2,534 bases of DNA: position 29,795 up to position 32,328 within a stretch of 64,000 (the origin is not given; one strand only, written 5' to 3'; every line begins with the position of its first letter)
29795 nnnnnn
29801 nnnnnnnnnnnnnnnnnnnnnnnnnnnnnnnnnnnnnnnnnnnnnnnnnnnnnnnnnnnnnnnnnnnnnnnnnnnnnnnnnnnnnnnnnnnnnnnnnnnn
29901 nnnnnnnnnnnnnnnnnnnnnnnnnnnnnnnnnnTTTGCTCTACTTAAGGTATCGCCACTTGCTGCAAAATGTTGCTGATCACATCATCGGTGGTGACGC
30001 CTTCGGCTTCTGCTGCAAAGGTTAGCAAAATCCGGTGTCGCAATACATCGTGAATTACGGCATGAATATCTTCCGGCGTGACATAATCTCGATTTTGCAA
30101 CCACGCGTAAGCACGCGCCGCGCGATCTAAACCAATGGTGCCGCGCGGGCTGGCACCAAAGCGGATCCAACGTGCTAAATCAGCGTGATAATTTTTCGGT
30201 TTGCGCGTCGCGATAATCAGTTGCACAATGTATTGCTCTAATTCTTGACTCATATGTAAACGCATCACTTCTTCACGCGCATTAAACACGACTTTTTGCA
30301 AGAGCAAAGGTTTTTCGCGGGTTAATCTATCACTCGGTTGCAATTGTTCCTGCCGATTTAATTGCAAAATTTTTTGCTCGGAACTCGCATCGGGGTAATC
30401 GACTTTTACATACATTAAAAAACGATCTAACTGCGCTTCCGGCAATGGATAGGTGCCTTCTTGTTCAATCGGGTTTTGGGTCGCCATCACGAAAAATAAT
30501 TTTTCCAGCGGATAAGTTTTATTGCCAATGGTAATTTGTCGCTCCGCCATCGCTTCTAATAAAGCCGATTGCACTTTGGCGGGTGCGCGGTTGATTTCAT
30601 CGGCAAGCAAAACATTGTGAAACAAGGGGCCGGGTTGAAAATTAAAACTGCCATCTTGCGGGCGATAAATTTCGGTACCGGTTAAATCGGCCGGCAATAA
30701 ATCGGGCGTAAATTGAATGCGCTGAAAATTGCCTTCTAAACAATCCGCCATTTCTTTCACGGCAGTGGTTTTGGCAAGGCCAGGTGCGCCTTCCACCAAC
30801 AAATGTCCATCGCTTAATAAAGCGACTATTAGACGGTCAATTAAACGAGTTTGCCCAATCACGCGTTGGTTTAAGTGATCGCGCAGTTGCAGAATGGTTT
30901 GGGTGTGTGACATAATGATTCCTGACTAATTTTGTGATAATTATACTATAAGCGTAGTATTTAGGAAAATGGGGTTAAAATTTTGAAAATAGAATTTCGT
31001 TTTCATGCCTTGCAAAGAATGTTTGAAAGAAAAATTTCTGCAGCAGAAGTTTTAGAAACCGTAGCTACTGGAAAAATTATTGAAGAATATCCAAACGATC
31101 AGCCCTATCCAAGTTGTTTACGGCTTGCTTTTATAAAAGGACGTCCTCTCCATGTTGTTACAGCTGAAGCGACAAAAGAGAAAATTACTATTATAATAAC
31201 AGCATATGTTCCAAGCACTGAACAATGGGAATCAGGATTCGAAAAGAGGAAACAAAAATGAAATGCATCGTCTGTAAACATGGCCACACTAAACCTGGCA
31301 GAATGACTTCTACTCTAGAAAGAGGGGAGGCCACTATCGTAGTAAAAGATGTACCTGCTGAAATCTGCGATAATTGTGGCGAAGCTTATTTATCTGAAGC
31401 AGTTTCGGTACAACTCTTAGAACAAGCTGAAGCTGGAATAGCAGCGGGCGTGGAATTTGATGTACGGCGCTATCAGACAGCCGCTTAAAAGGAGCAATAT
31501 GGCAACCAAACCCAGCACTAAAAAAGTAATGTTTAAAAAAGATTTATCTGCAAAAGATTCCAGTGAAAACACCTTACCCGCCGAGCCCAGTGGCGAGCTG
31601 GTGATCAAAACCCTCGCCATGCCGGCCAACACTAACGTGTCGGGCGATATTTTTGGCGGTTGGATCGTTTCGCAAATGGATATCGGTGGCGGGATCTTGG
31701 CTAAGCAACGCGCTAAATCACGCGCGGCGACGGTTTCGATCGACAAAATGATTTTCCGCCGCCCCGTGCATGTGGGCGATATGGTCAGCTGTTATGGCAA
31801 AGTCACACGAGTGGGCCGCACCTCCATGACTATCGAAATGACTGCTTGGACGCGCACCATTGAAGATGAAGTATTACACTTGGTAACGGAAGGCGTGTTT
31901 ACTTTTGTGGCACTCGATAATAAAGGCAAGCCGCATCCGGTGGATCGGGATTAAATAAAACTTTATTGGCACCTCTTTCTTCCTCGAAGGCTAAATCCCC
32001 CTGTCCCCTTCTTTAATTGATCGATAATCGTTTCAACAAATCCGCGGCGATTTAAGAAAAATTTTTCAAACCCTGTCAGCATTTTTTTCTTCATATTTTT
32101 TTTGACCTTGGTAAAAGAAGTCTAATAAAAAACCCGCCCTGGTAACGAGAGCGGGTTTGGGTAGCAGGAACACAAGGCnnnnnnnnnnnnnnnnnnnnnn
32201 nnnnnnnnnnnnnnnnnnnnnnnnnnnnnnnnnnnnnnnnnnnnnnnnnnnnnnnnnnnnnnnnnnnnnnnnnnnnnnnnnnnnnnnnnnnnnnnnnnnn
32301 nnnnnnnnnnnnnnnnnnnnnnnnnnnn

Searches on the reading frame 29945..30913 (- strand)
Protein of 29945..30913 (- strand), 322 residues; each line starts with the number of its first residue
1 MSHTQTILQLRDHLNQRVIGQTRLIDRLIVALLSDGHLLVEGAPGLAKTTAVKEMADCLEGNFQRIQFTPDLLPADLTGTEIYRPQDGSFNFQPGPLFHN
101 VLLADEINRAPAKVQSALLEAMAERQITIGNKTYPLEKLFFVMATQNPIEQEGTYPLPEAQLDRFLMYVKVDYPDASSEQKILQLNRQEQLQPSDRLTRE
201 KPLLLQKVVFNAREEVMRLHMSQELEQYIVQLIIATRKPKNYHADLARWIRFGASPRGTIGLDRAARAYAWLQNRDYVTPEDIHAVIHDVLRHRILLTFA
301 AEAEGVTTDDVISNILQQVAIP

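Call 35: search_protein_families(library=pfam, proteins=[window:29945-30913:-], max_evalue=0.001)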
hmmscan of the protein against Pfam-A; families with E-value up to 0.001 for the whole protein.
window:29945-30913:- (322 aa): 7 families
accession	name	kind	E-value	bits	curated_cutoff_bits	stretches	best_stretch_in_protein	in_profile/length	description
PF07726.17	AAA_3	-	1.4e-64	216.3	27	1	37-167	1-131/131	ATPase family associated with various cellular activities (AAA)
PF17863.7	AAA_lid_2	-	1.5e-22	79.5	22.7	1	250-315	9-74/74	AAA lid domain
PF20030.5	bpMoxR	-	6e-18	65.1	27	1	9-190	5-185/205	MoxR domain in the MoxR-vWA-beta-propeller ternary systems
PF07728.20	AAA_5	-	1.2e-13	51.7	22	1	37-165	1-139/139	AAA domain (dynein-related subfamily)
PF00493.29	MCM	-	3.1e-05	23.6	23.3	1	32-150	54-175/224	MCM P-loop domain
PF00004.35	AAA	-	0.00019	22.3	21.2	0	39-148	2-111/131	ATPase family associated with various cellular activities (AAA)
PF05496.18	RuvB_N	-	0.00029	21.1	27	0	36-129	34-115/159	Holliday junction DNA helicase RuvB P-loop domain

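Call 38: find_related_loci(query=window:29945-30913:-, collection=genome_contigs, flank=10000)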
Query window:29945-30913:- (322 aa) in genome_contigs; peptide patterns used: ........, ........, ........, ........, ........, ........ (x = any residue, [..] = any of these).
600 stretches matched a pattern (row limit reached: there are more); 593 encode a relative of the query (tblastn E <= 1e-3); the best 80 are kept; 80 distinct loci.
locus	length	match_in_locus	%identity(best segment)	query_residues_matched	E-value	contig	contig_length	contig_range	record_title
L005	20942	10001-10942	67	6-322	2e-141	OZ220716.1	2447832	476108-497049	MAG: Gammaproteobacteria bacterium isolate b3043001-5c58-43f5-962b-9d29887e7cc6 genome assembly, chromosome: 1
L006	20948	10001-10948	62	7-321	1e-136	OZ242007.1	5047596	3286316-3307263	MAG: Arenicellales bacterium isolate 2a8091be-2230-4377-859d-c70952c9977b genome assembly, chromosome: 1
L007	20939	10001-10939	58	9-322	6e-126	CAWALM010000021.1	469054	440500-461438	MAG: uncultured Gammaproteobacteria bacterium isolate MFD02248.bin.2.119 genome assembly, contig: contig_9641, whole gen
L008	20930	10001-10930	51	7-322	3e-106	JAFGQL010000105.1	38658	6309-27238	MAG: Spirochaetales bacterium isolate Zod_Metabat.752 k87_3957754, whole genome shotgun sequence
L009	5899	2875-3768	53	20-321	8e-106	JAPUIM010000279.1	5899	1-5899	MAG: Bacteroidetes bacterium isolate KW1-S08_242 KW1-S08_242_cg279, whole genome shotgun sequence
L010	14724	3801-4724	50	10-322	4e-105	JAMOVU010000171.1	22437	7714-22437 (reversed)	MAG: Candidatus Aminicenantes bacterium isolate PIR-30_metabat2_scaf2bin.063 PIR-30_scaffold_739_c1, whole genome shotgu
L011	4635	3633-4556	49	10-322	3e-105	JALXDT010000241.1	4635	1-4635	MAG: Candidatus Aminicenantes bacterium isolate T2_metabat2_scaf2bin.326 T2_NODE_40800_length_4635_cov_2.399512, whole g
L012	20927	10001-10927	50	10-322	6e-104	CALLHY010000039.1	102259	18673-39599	MAG TPA_asm: uncultured bacterium isolate SRR3330204_bin.118_CONCOCT_v1.1_MAG genome assembly, contig: ERZ724078.217, wh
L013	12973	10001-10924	49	10-322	6e-104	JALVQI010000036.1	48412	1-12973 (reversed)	MAG: Candidatus Aminicenantes bacterium isolate A3_metabat2_scaf2bin.042 A3_NODE_149_length_48412_cov_10.615740, whole g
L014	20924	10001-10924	52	10-322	6e-104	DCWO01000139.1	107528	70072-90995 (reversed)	MAG TPA_asm: Dehalococcoidia bacterium UBA2160 UBA2160_contig_11696, whole genome shotgun sequence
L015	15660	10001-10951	48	1-322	1e-102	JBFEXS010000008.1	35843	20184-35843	MAG: Sulfurimonadaceae bacterium isolate Mix_mud09.2021.07.26 k141_1088649_length_35843_cov_17.7361, whole genome shotgu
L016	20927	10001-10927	51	9-322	6e-102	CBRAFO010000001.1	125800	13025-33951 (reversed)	MAG TPA_asm: uncultured Opitutaceae bacterium isolate SRR11839387_concoct_9 genome assembly, contig: ERZ27397406.14, who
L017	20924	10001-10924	48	10-322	5e-102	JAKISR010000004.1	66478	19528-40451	MAG: Sulfurimonas sp. isolate D96SM.bin.22 NODE_281_length_66478_cov_15.660367, whole genome shotgun sequence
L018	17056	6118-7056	48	5-322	1e-101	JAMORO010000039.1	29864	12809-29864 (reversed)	MAG: Sulfurimonas sp. isolate 4561-380_metabat2_scaf2bin.045 4561-380_scaffold_297_c1, whole genome shotgun sequence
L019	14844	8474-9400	48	9-322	2e-101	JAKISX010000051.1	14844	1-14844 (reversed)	MAG: Sulfurimonas sp. isolate D96SM.bin.28 NODE_3000_length_14844_cov_6.737993, whole genome shotgun sequence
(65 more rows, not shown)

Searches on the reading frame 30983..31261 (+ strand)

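Call 35: search_protein_families(library=pfam, proteins=[window:30983-31261:+], max_evalue=0.001)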
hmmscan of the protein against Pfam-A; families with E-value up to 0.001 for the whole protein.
window:30983-31261:+ (92 aa): 1 family
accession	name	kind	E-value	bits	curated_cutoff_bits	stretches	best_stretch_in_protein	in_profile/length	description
PF14076.12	DUF4258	-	5.6e-25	87.9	25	1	6-75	2-70/71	Domain of unknown function (DUF4258)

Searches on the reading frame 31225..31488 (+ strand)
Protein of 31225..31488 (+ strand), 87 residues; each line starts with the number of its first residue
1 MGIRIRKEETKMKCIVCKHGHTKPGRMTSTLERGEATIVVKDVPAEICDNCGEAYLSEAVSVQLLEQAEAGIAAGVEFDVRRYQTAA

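Call 35: search_protein_families(library=pfam, proteins=[window:31225-31488:+], max_evalue=0.001)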
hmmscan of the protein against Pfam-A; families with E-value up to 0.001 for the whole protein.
window:31225-31488:+ (87 aa): 2 families
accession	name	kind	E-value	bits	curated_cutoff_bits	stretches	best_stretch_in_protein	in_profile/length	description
PF15731.11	MqsA_antitoxin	-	4.1e-05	24.1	30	1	12-67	1-56/131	Antitoxin component of bacterial toxin-antitoxin system, MqsA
PF14122.12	YokU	-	0.00021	21.7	27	1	13-64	1-54/87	YokU-like protein, putative antitoxin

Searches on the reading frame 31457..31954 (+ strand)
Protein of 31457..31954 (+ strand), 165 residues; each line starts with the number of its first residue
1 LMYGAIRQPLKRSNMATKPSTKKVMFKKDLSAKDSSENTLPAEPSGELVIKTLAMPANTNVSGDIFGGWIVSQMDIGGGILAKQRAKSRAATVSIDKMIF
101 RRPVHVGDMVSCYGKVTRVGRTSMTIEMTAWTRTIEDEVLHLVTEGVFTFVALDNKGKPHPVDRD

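Call 11: search_protein_families(library=pfam, proteins=[window:31457-31954:+], max_evalue=1)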
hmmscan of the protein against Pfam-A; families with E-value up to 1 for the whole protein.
window:31457-31954:+ (165 aa): 4 families
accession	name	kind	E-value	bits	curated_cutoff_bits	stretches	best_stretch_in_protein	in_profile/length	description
PF03061.28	4HBT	-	4.6e-19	68.9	20.6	1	63-134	2-74/79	Thioesterase superfamily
PF13279.12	4HBT_2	-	0.025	15.5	25.5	1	86-162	41-114/122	Thioesterase-like superfamily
PF01575.25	MaoC_dehydratas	-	0.029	14.4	27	1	76-135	61-120/123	MaoC like domain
PF13622.12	4HBT_3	-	0.17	12.6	24.3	1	100-150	40-82/83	Acyl-CoA thioesterase N-terminal domain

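Call 12: search_protein_families(library=ncbifam, proteins=[window:31457-31954:+], max_evalue=1)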
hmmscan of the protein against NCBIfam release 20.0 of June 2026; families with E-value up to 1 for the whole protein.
window:31457-31954:+ (165 aa): 6 families
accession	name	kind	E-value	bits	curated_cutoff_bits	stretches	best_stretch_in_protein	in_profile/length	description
NF007970.0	PRK10694.1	equivalog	2.6e-41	140.6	162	1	42-162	6-129/133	acyl-CoA thioester hydrolase YciA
NF052388.1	Lys_ferment_KAL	equivalog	1.7e-05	25.1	160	1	93-132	49-88/120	3-aminobutyryl-CoA ammonia lyase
TIGR00369.1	unchar_dom_1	domain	0.00069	19.7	36.6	1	56-129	26-99/117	hotdog fold thioesterase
NF000582.1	PRK00006.1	equivalog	0.0054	16.7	113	1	70-130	58-121/137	3-hydroxyacyl-ACP dehydratase FabZ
NF041655.1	MM0924_fam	subfamily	0.045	13.4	45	1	135-154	30-50/57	MM0924 family protein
TIGR01750.1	fabZ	equivalog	0.057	13.3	155.15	1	69-130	58-125/141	3-hydroxyacyl-ACP dehydratase FabZ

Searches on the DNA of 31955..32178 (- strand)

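Call 54: search_dna_similar(query=window:31955-32178:-, collection=plasmids, mode=distant, max_evalue=0.01, max_rows=10)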
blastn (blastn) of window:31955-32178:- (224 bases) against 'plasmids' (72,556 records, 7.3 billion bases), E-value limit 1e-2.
Records with a match: 1; places in all: 2; records where one place covers at least 80% of the query: 0.
Best place of each record, by identity: 60-80% 1.
By first word of the organism name: Aquicella 1.
By predicted mobility (MOB-suite, as given by PLSDB): non-mobilizable 1.
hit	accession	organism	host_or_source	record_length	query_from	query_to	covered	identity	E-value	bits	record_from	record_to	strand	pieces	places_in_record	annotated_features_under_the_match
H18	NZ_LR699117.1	Aquicella lusitana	Borehole HDN1, spa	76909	65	167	46%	75.0%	5e-9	68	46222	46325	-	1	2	IS982 family transposase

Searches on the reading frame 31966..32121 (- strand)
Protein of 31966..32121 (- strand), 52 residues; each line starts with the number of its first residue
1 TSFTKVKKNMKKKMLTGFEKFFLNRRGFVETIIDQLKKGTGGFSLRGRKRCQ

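Call 11: search_protein_families(library=pfam, proteins=[window:31966-32121:-], max_evalue=1)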
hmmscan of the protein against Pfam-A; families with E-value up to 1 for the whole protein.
seq(52 aa): 1 family
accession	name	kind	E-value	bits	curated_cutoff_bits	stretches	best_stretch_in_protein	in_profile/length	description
PF13612.12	DDE_Tnp_1_3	-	1.5e-08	35.3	27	1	3-38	108-143/155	Transposase DDE domain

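Call 12: search_protein_families(library=ncbifam, proteins=[window:31966-32121:-], max_evalue=1)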
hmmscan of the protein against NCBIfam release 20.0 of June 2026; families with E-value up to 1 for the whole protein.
seq(52 aa): 1 family
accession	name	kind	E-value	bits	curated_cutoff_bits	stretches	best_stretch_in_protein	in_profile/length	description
NF033520.1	transpos_IS982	equivalog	1.6e-06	27.9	130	1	3-39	178-214/243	IS982 family transposase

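Call 16: search_dna_similar(query=window:31966-32121:-, collection=plasmids, mode=protein, max_evalue=1, max_rows=15)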
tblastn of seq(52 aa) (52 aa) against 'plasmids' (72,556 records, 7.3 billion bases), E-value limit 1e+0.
Records with a match: 1; places in all: 1; records where one place covers at least 80% of the query: 0.
Best place of each record, by identity: 60-80% 1.
By first word of the organism name: Aquicella 1.
By predicted mobility (MOB-suite, as given by PLSDB): non-mobilizable 1.
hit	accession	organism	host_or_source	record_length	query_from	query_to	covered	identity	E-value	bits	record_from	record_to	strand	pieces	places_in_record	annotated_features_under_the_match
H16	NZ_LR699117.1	Aquicella lusitana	Borehole HDN1, spa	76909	15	37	44%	69.6%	2e-2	37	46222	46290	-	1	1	IS982 family transposase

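Call 18: get_annotated_region(hit=H16, flank=1500)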
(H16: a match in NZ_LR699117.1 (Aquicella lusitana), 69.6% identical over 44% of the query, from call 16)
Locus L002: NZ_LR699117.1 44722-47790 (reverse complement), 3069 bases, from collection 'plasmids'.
description: Aquicella lusitana strain SGT-39 plasmid 4
organism: Aquicella lusitana (NCBI taxid 254246)
taxonomy: Bacteria; Pseudomonadota; Gammaproteobacteria; Legionellales; Coxiellaceae; Aquicella; Aquicella lusitana
host: -; source: Borehole HDN1, spa; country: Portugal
typing (MOB-suite, as given by PLSDB): non-mobilizable
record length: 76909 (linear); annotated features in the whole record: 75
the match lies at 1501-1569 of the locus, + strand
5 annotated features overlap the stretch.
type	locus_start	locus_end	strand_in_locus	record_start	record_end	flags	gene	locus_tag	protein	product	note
CDS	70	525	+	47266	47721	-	-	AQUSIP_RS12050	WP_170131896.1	Hsp20/alpha crystallin family protein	-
CDS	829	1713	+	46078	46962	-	-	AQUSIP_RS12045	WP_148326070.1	IS982 family transposase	-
CDS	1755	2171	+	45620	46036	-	-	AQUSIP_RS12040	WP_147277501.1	PepSY domain-containing protein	-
CDS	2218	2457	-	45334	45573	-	-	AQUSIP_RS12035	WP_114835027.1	helix-turn-helix transcriptional regulator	-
CDS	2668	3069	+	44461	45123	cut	-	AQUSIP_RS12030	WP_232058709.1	class I SAM-dependent methyltransferase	-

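Call 69: search_protein_families(library=ncbifam, proteins=[L002:829-1713:+], max_evalue=0.00001)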
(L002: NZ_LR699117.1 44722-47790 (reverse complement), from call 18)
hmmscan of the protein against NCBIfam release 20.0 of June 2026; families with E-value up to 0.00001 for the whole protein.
L002:829-1713:+ (294 aa): 6 families
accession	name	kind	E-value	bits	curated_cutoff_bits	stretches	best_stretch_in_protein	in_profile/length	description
NF033520.1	transpos_IS982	equivalog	1.8e-76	257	130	1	43-277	1-242/243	IS982 family transposase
NF033580.1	transpos_IS5_3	equivalog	4.2e-12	46.2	110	1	151-263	128-245/258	IS5 family transposase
NF033579.1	transpos_IS5_2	equivalog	6.6e-11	42.2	140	1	32-248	32-260/289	IS5 family transposase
NF033581.1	transpos_IS5_4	equivalog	5.2e-10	39.1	140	1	148-261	152-269/285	IS5 family transposase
NF033592.1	transpos_IS4_1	equivalog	1.2e-09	37.7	115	1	34-226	18-216/332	IS4 family transposase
NF033551.1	transpos_IS1182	equivalog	2.3e-07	30.1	270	1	146-224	263-349/488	IS1182 family transposase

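Call 70: search_protein_families(library=pfam, proteins=[L002:829-1713:+], max_evalue=0.00001)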
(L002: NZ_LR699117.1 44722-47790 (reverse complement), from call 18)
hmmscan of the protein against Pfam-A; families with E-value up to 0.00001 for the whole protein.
L002:829-1713:+ (294 aa): 2 families
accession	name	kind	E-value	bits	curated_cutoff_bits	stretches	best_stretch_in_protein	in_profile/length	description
PF13612.12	DDE_Tnp_1_3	-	2e-65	219.9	27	1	107-259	2-154/155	Transposase DDE domain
PF01609.27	DDE_Tnp_1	-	2.3e-20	73.7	23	1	115-272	9-196/200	Transposase DDE domain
